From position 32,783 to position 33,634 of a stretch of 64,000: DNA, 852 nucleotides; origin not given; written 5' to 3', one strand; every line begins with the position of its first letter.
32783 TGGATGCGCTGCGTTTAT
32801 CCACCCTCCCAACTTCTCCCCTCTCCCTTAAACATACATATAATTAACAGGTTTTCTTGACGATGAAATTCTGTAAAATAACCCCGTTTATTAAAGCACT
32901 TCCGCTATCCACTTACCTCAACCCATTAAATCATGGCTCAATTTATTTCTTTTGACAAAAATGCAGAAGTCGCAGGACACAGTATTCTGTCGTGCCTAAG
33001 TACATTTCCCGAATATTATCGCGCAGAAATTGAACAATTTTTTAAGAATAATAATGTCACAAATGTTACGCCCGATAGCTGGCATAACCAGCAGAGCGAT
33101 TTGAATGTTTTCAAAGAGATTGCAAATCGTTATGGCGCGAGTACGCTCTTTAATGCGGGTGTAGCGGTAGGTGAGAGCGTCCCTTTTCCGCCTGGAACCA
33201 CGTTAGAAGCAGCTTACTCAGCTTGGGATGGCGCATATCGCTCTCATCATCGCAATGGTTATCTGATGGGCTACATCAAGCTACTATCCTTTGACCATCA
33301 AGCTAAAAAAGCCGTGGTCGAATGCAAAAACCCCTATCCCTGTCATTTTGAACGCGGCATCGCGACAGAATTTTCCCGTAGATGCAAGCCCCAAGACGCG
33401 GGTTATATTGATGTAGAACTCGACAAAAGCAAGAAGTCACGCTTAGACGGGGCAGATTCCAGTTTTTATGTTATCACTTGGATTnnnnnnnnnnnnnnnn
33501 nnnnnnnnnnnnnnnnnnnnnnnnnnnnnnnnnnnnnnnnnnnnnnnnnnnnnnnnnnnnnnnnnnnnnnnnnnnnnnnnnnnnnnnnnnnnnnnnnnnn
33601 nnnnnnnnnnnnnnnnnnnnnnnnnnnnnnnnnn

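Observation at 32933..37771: Tandem array of 8 uncharacterised ~183-aa V4R/H-NOX-like proteins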

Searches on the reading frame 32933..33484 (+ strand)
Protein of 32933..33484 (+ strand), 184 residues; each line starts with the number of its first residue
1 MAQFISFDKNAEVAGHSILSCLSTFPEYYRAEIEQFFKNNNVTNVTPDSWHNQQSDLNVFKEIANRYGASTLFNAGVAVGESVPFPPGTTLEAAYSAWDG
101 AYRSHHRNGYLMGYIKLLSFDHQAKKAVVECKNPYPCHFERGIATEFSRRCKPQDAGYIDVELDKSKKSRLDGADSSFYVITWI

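Call 3: search_protein_families(library=pfam, proteins=[window:32933-33484:+], max_evalue=1)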
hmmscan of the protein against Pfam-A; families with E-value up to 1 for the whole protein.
window:32933-33484:+ (184 aa): 1 family
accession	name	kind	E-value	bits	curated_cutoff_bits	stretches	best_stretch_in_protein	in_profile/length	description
PF09857.14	YjhX_toxin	-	0.29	11.6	27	0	105-137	36-68/85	Putative toxin of bacterial toxin-antitoxin pair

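Call 4: search_protein_families(library=ncbifam, proteins=[window:32933-33484:+], max_evalue=1)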
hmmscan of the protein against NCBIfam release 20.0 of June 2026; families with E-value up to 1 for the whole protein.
window:32933-33484:+ (184 aa): 0 families

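Call 5: search_solved_structures(query=window:32933-33484:+, max_evalue=10)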
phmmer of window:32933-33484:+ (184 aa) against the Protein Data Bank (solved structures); distinct sequences matched with E-value up to 10: 7.
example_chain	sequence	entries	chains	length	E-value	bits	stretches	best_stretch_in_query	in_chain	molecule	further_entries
3oeb_A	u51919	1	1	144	1.2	12.1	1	48-96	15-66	S-layer associated multidomain endoglucanase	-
3oea_A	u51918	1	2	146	1.2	12.1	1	48-96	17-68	S-layer associated multidomain endoglucanase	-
2zey_A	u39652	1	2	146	1.3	12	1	48-96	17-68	S-layer associated multidomain endoglucanase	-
2zex_A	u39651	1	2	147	1.3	12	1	48-96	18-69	S-layer associated multidomain endoglucanase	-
2zew_A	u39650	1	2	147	1.3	12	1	48-96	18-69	S-layer associated multidomain endoglucanase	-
3gfh_A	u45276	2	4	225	1.5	11.8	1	26-104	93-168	Ethanolamine utilization protein eutL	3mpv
2cul_A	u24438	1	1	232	1.6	11.7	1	83-118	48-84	Glucose-inhibited division protein A-related protein, probable oxidoreductase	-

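Call 7: find_homologous_proteins(query=window:32933-33484:+)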
Query window:32933-33484:+ (184 aa): 40 proteins with E <= 0.001 among 93 candidates.
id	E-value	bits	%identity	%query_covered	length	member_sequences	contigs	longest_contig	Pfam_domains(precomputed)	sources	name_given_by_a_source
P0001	2.5e-123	427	100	100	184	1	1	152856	-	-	-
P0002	3.4e-102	358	83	100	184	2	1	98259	-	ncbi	ncbi:MAG: hypothetical protein WAO71_14205 [Gallionella sp.]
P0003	3.7e-101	354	84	100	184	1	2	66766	-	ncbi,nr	ncbi:MAG: hypothetical protein PHU06_04125 [Gallionella sp.]|nr:hypothetical protein [Gallionella sp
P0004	2.1e-100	352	83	100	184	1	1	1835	-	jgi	jgi:hypothetical protein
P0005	3.0e-92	325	73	100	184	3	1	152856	-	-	-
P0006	3.7e-87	309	72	100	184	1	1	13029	-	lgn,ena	-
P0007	1.0e-82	294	68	100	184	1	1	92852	-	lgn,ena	-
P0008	1.3e-80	287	66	100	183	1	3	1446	-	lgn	-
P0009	1.7e-79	284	67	100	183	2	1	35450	-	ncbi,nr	ncbi:MAG: hypothetical protein PHI11_13125 [Gallionella sp.]|nr:hypothetical protein [Gallionella sp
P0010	2.4e-79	283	67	100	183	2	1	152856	-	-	-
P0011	7.2e-79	282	66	100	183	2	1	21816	-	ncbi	-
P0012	5.7e-78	279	67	100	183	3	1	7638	-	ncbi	-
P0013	3.4e-77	276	64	100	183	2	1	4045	-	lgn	-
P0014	1.0e-72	262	60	100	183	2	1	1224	-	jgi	jgi:hypothetical protein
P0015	7.4e-67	243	58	100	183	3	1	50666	-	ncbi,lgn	ncbi:MAG: hypothetical protein WAO71_09210 [Gallionella sp.]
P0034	2.5e-40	156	46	99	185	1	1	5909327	-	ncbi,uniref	ncbi:hypothetical protein ACE193_07865 [Bernardetia sp. OM2101]|uniref:hypothetical protein n=1 Tax=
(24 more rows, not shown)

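Call 14: find_related_loci(query=A2, collection=genome_contigs, flank=10000)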
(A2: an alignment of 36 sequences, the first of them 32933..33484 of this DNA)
Query A2 (184 aa) in genome_contigs; peptide patterns used: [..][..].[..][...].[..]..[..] (x = any residue, [..] = any of these).
245 stretches matched a pattern; 237 encode a relative of the query (tblastn E <= 1e-3); the best 80 are kept; 79 distinct loci.
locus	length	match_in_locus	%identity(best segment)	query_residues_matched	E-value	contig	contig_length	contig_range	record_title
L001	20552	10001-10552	83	1-184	5e-107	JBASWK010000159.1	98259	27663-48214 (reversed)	MAG: Gallionella sp. isolate MFD12902_ilm_asm_bin7 k127_37750, whole genome shotgun sequence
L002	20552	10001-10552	84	1-184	2e-106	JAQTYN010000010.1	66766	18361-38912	MAG: Gallionella sp. isolate STC_38 NODE_877_length_66766_cov_55.300425_Sandtown_C, whole genome shotgun sequence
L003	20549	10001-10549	70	1-184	8e-91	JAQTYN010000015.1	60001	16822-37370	MAG: Gallionella sp. isolate STC_38 NODE_1054_length_60001_cov_65.650466_Sandtown_C, whole genome shotgun sequence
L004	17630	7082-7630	65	1-184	2e-84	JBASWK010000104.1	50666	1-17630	MAG: Gallionella sp. isolate MFD12902_ilm_asm_bin7 k127_18760, whole genome shotgun sequence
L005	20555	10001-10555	47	1-183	1e-50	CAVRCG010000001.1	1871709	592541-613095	MAG: uncultured Cytophagales bacterium isolate MFD03250.bin.2.105 genome assembly, contig: contig_2059, whole genome sho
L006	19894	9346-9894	41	1-183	4e-48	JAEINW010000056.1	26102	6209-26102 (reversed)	MAG: Salinivirgaceae bacterium isolate MAG14 NODE_1348_length_26102_cov_4.575024, whole genome shotgun sequence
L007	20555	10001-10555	46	1-183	1e-47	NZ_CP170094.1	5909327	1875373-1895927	Bernardetia sp. OM2101 chromosome, complete genome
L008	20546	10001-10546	43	1-183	1e-47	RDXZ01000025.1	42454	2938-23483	MAG: Bacteroidetes bacterium isolate PH2015_09S_30_10 PH2015_09S_scaffold_63, whole genome shotgun sequence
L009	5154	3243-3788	45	1-183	1e-46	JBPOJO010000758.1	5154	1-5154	MAG: Bacteroidota bacterium isolate MAG_621 c_000000620103, whole genome shotgun sequence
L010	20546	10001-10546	45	1-183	2e-46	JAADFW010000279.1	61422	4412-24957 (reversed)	MAG: Chlorobiota bacterium isolate M_MaxBin.088 contig-127_904, whole genome shotgun sequence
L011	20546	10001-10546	42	1-183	3e-45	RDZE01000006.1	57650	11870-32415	MAG: Cytophagales bacterium isolate PH2015_06S_38_90 PH2015_06S_scaffold_1296, whole genome shotgun sequence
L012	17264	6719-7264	43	1-183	2e-45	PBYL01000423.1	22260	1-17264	MAG: Thalassovita sp. isolate NP30 MHASMcontig_981014, whole genome shotgun sequence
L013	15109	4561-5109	43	1-183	1e-45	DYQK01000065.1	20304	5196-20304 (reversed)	MAG TPA_asm: Rikenella microfusus isolate SulCav_GS10_10_34_87 SulCav_GS10_10_3345_length_20304_cov_51_042076, whole gen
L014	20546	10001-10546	41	1-183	3e-44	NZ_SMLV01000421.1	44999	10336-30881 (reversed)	Fulvivirga lutimaris strain KCTC 42720 Contig_6, whole genome shotgun sequence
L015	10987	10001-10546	45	1-183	2e-44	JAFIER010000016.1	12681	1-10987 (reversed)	MAG: Bernardetiaceae bacterium isolate coassembly_bin.30 k141_136700, whole genome shotgun sequence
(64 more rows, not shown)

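Call 17: predict_structure(alignment_id=A2)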
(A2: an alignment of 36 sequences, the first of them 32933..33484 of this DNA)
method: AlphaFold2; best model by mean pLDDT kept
length: 184 residues; sequences in the alignment: 36
mean_pLDDT: 93.8   pTM: 0.89
mean pLDDT of the five models: 93.8, 93.7, 93.0, 92.8, 91.4
residues with pLDDT >= 90: 161; 70-90: 20; 50-70: 2; < 50: 1
segments of 3 or more residues with pLDDT < 50: none
pLDDT, mean of each block of 10 residues (from residue 1): 77 96 90 95 96 96 93 95 94 97 91 94 98 95 97 95 95 93 97
secondary structure, 60 per line:
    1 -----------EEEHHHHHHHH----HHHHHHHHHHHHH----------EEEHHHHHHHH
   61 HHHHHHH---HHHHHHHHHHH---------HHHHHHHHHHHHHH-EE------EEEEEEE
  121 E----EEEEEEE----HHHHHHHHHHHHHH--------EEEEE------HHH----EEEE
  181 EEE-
elements in order: E12-14 H15-22 H27-39 E50-52 H53-67 H71-81 H91-104 E114-121 E126-132 H137-150 E159-163 E177-183

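Call 19: fold_search(model_id=the predicted structure, library=pdb)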
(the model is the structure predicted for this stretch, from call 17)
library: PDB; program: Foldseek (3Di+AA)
matches with E <= 10: 338; with E <= 0.001: 42
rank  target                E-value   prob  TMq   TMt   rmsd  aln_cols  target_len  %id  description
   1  3nvr_B                1.1e-05  1.00  0.61  0.63   4.4       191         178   14  Modulating Heme Redox Potential Through Protein-Induced Porphyrin Distortion (released 2010-09-08)
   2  3m0b                  1.5e-05  1.00  0.63  0.63   4.2       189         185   13  Ru-Porphyrin Protein Scaffolds for Sensing O2 (released 2010-04-14)
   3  4fdk_A                1.5e-05  1.00  0.61  0.60   4.4       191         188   12  F78L Tt H-NOX (released 2013-08-28)
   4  3iqb                  1.6e-05  1.00  0.64  0.63   4.0       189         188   12  Tt I75F/L144F H-NOX (released 2010-01-19)
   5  1u4h_A                1.6e-05  1.00  0.62  0.61   4.2       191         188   14  Crystal structure of an oxygen binding H-NOX domain related to soluble guanylate cyclases (oxygen complex) (released 2004-08-31)
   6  3nvu_A                1.7e-05  1.00  0.62  0.61   4.3       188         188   14  Modulating Heme Redox Potential Through Protein-Induced Porphyrin Distortion (released 2010-09-08)
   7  1u56_B                2.1e-05  1.00  0.63  0.63   4.2       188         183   14  Crystal structure of an oxygen binding H-NOX domain related to soluble guanylate cyclases (Water-ligated, ferric form) (released 2004-08-31)
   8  4it2_A                2.2e-05  1.00  0.66  0.66   3.9       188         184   14  Mn(III)-PPIX bound Tt H-NOX (released 2013-02-27)
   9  1u55_B                2.5e-05  1.00  0.64  0.63   4.0       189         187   14  Crystal structure of an oxygen binding H-NOX domain related to soluble guanylate cyclases (oxygen complex) (released 2004-08-31)
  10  3nvr_A                2.5e-05  1.00  0.63  0.64   4.2       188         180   14  Modulating Heme Redox Potential Through Protein-Induced Porphyrin Distortion (released 2010-09-08)
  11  3tf0_A                3.3e-05  1.00  0.62  0.61   4.3       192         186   15  Crystal structure of an H-NOX protein from T. tengcongensis (released 2011-11-09)
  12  2o09_A                3.5e-05  1.00  0.64  0.64   4.2       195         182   10  Crystal structure of the H-NOX domain from Nostoc sp. PCC 7120 (released 2007-01-30)
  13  3lah_A                4.0e-05  1.00  0.63  0.62   4.2       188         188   14  Structural insights into the molecular mechanism of H-NOX activation (released 2010-03-16)
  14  3eee_A                4.2e-05  1.00  0.64  0.63   3.9       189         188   14  Probing the function of heme distortion in the H-NOX family (released 2008-11-25)
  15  3lai_C                5.7e-05  1.00  0.64  0.64   4.2       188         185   14  Structural insights into the molecular mechanism of H-NOX activation (released 2010-03-16)
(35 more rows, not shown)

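Call 20: search_protein_representatives(alignment_id=A2)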
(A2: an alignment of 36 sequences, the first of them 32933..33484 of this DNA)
Query: 36 sequences, 184 profile positions. Proteins with E-value up to 0.001 (for the whole library): 1377; up to 1e-10: 936; up to 1e-30: 200. The best 150 are listed.
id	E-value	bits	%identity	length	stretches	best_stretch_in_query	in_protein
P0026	3.6e-82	290.6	-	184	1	1-184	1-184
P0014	6.6e-80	283.2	-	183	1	1-184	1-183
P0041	2.0e-75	268.7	-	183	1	1-183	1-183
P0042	6.6e-66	237.6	-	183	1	1-183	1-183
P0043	2.4e-60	219.5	-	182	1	1-183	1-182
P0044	4.5e-60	218.6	-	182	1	1-183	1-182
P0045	2.4e-58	212.9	-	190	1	6-183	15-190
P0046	1.3e-57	210.6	-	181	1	1-183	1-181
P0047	1.4e-57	210.4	-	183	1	1-184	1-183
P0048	3.4e-57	209.2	-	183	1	1-183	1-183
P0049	5.4e-57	208.6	-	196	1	1-183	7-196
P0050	1.2e-56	207.4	-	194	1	1-183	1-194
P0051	2.6e-56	206.4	-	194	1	1-183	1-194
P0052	3.8e-56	205.8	-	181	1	1-181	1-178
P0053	1.4e-55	204.0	-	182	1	1-183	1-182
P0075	7.9e-46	172.2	-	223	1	2-183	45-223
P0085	9.2e-44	165.4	-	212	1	1-184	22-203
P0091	4.1e-43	163.3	-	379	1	2-183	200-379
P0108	1.7e-40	154.8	-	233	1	1-184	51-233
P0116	8.5e-40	152.5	-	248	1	1-183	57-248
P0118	1.7e-39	151.6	-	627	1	6-183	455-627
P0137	1.7e-37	145.0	-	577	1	3-183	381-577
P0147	4.9e-37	143.5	-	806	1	3-183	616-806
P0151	9.5e-37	142.6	-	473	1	3-184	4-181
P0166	2.1e-35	138.2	-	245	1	10-183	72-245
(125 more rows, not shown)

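Call 21: search_protein_families(library=pfam, proteins=[P0091, P0118, P0137, P0147, P0151, P0075, P0108, P0116, P0166, P0085], max_evalue=0.01)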
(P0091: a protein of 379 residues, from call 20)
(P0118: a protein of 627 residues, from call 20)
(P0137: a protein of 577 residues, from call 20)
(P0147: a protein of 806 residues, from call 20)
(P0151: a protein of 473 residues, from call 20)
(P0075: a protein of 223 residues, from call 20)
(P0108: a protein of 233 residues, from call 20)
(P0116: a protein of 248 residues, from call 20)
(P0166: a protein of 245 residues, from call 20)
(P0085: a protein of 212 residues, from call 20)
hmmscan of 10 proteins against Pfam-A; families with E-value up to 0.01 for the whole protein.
P0091 (379 aa): 1 family
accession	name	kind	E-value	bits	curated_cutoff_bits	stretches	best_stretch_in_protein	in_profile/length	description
PF07238.19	PilZ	-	0.00011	22.9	22.5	1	91-188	1-100/102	PilZ domain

P0118 (627 aa): 2 families
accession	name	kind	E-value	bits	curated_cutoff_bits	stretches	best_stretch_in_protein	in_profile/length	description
PF00015.26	MCPsignal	-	8.3e-35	120.6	34.6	1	213-364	4-169/172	Methyl-accepting chemotaxis protein (MCP) signalling domain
PF03124.20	EXS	-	0.0053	16.5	25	1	4-122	46-157/330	EXS family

P0137 (577 aa): 4 families
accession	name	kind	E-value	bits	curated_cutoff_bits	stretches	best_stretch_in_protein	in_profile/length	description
PF00072.30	Response_reg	-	1.3e-26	93.3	30.2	1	4-112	1-109/111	Response regulator receiver domain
PF02518.31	HATPase_c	-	1.2e-22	80.9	26.4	1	266-375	1-109/111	Histidine kinase-, DNA gyrase B-, and HSP90-like ATPase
PF00512.31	HisKA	-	8.9e-07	29.3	26.9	1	158-222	2-63/66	His Kinase A (phospho-acceptor) domain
PF14501.12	HATPase_c_5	-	0.0028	18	22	1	270-356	5-86/102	GHKL domain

P0147 (806 aa): 6 families
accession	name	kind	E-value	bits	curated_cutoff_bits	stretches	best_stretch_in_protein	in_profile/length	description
PF00015.26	MCPsignal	-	3.8e-31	108.7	34.6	1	389-534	10-169/172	Methyl-accepting chemotaxis protein (MCP) signalling domain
PF17201.10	Cache_3-Cache_2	-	1.1e-27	97.5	27.7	1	71-187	68-185/299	Cache 3/Cache 2 fusion domain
PF17202.10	sCache_3_3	-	5.2e-24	85.1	28.8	1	89-192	5-103/107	Single cache domain 3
PF17203.10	sCache_3_2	-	9.5e-07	29.4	28.4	1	130-194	73-136/140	Single cache domain 3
PF00672.30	HAMP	-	2.7e-06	28.1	25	1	227-274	6-51/53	HAMP domain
PF14827.12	dCache_3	-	0.0033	17.5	25.7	0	90-185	145-234/239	Double sensory domain of two-component sensor kinase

P0151 (473 aa): 4 families
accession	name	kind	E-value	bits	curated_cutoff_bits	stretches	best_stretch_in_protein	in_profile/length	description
PF02518.31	HATPase_c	-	2e-20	73.7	26.4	1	364-468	3-108/111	Histidine kinase-, DNA gyrase B-, and HSP90-like ATPase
PF14501.12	HATPase_c_5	-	3.5e-09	36.9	22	1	365-456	4-90/102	GHKL domain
PF00512.31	HisKA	-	5.5e-08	33.2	26.9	1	249-316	2-63/66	His Kinase A (phospho-acceptor) domain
PF13589.12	HATPase_c_3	-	0.0038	17.7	25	0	367-428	3-61/137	Histidine kinase-, DNA gyrase B-, and HSP90-like ATPase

P0075 (223 aa): 0 families

P0108 (233 aa): 0 families

P0116 (248 aa): 0 families

P0166 (245 aa): 0 families

P0085 (212 aa): 0 families

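Call 22: search_solved_structures(query=A2, max_evalue=10, show_alignments=3)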
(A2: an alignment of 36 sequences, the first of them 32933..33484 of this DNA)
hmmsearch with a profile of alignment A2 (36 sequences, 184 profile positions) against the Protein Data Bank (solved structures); distinct sequences matched with E-value up to 10: 6.
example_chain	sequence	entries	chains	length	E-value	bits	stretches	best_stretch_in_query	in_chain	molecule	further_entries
9x1w_A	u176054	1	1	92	0.017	17.8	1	34-108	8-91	P57-M4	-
9x1x_A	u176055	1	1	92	0.033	16.9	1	34-108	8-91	P57-M5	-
4v10_A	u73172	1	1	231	0.14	14.8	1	136-177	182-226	MYOMESIN-1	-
3rbs_A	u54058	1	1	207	0.3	13.8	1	136-175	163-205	Myomesin-1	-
9i1w_Lb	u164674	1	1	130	0.34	13.6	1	95-137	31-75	60S ribosomal protein L29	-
8ydl_A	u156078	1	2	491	0.87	12.3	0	38-112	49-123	Fusion glycoprotein F2, F1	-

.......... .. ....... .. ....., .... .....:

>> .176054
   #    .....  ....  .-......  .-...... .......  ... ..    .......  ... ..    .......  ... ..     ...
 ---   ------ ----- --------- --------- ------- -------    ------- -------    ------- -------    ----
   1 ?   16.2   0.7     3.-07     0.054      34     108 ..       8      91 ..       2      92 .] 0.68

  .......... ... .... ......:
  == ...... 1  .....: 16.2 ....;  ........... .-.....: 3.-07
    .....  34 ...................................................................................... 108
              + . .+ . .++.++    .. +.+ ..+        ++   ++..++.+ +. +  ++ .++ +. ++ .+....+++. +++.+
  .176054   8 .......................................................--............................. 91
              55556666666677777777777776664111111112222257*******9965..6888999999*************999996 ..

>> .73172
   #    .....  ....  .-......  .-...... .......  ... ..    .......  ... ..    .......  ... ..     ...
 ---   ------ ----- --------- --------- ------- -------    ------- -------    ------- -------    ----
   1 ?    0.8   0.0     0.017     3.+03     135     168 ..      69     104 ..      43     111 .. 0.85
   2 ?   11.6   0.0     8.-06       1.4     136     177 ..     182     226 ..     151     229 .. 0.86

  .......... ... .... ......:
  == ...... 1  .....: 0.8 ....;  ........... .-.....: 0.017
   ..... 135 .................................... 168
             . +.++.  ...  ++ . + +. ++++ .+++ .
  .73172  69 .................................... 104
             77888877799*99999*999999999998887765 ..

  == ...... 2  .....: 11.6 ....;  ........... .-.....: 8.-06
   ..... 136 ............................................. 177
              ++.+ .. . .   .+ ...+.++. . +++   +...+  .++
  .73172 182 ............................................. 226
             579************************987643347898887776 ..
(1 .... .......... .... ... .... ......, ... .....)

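Call 29: search_protein_families(library=pfam, alignment_id=A3, max_evalue=1)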
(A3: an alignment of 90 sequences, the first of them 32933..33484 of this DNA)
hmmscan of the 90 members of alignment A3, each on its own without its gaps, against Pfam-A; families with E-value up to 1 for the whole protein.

A. member 1, window:32933-33484:+ (184 aa): 1 family
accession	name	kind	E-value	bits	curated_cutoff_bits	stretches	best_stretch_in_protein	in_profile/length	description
PF09857.14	YjhX_toxin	-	0.29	11.6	27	0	105-137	36-68/85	Putative toxin of bacterial toxin-antitoxin pair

B. families by the number of members that match (of 90 scanned): 35 families (the first 25 are shown)
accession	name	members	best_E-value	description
PF02830.23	V4R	7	0.0014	V4R domain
PF09536.15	DUF2378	5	0.0098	Protein of unknown function (DUF2378)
PF04820.20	Trp_halogenase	1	0.0032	Tryptophan halogenase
PF12889.12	DUF3829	1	0.014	Protein of unknown function (DUF3829)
PF09379.16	FERM_N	1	0.027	FERM N-terminal domain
PF08631.16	SPO22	1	0.036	Meiosis protein SPO22/ZIP4 like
PF25542.1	zf-CCCH_12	1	0.063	CCCH zinc finger domain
PF22362.1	Ago_MID_bact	1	0.071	Argonaute, middle domain, bacteria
PF05375.19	Pacifastin_I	1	0.073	Pacifastin inhibitor (LCMII)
PF04433.23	SWIRM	1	0.086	SWIRM domain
PF13521.12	AAA_28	1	0.087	AAA domain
PF21501.2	LANA1_DNA-bd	1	0.099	Protein LANA1-like, DNA-binding domain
PF24435.1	RRM_NFXL1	1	0.13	NFXL1 RRM-like domain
PF17465.7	U83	1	0.14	Chemokine-like protein, HHV-6 U83 gene product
PF01663.27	Phosphodiest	1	0.14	Type I phosphodiesterase / nucleotide pyrophosphatase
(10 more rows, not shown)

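Call 41: search_protein_families(library=padloc, proteins=[window:32933-33484:+, P0034, P0050, P0151], max_evalue=0.1)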
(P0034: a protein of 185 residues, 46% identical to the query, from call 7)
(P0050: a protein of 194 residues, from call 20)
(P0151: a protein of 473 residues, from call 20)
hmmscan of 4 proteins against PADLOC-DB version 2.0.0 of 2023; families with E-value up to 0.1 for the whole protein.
window:32933-33484:+ (184 aa): 0 families

P0034 (185 aa): 0 families

P0050 (194 aa): 0 families

P0151 (473 aa): 1 family
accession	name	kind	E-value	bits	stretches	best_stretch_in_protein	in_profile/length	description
PDLC03971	TmtA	-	0.0012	14.4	1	370-435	57-124/1782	-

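Call 42: search_protein_families(library=phrogs, proteins=[window:32933-33484:+, P0034, P0050], max_evalue=0.1)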
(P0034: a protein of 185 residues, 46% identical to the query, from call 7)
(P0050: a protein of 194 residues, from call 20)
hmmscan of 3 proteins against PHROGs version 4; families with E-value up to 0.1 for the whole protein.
window:32933-33484:+ (184 aa): 0 families

P0034 (185 aa): 0 families

P0050 (194 aa): 0 families

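Call 45: search_protein_families(library=pfam, alignment_id=A5, max_evalue=0.00001)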
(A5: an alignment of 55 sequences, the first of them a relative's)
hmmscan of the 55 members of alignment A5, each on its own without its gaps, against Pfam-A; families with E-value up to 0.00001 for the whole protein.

A. member 1, L008:8780-9964:+ (395 aa): 1 family
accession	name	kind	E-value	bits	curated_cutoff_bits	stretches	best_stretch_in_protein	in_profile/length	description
PF13675.11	PilJ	-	2.1e-07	31.4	26.6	1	31-104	2-79/114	Type IV pili methyl-accepting chemotaxis transducer N-term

B. families by the number of members that match (of 55 scanned): 70 families (the first 25 are shown)
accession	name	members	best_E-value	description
PF00015.26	MCPsignal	5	3.5e-35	Methyl-accepting chemotaxis protein (MCP) signalling domain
PF01808.24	AICARFT_IMPCHas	2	2.3e-115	AICARFT/IMPCHase bienzyme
PF14903.11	WG_beta_rep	2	1.3e-61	WG containing repeat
PF07859.19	Abhydrolase_3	2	8.1e-55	alpha/beta hydrolase fold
PF02142.27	MGS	2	5e-22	MGS-like domain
PF21982.2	RecX_HTH1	2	9.2e-13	RecX, first three-helix domain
PF20434.5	BD-FAE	2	2.7e-11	BD-FAE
PF02631.22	RecX_HTH2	2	7.2e-08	RecX, second three-helix domain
PF10340.15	Say1_Mug180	2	1.3e-07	Steryl acetyl hydrolase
PF19527.4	DUF6055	1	1.4e-137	Family of unknown function (DUF6055)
PF02867.20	Ribonuc_red_lgC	1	4.1e-130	Ribonucleotide reductase, barrel domain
PF01642.28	MM_CoA_mutase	1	1.3e-120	Methylmalonyl-CoA mutase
PF00083.30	Sugar_tr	1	7.8e-108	Sugar (and other) transporter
PF10566.15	Glyco_hydro_97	1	1.8e-102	Glycoside hydrolase 97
PF11017.14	DUF2855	1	3.4e-92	Protein of unknown function (DUF2855)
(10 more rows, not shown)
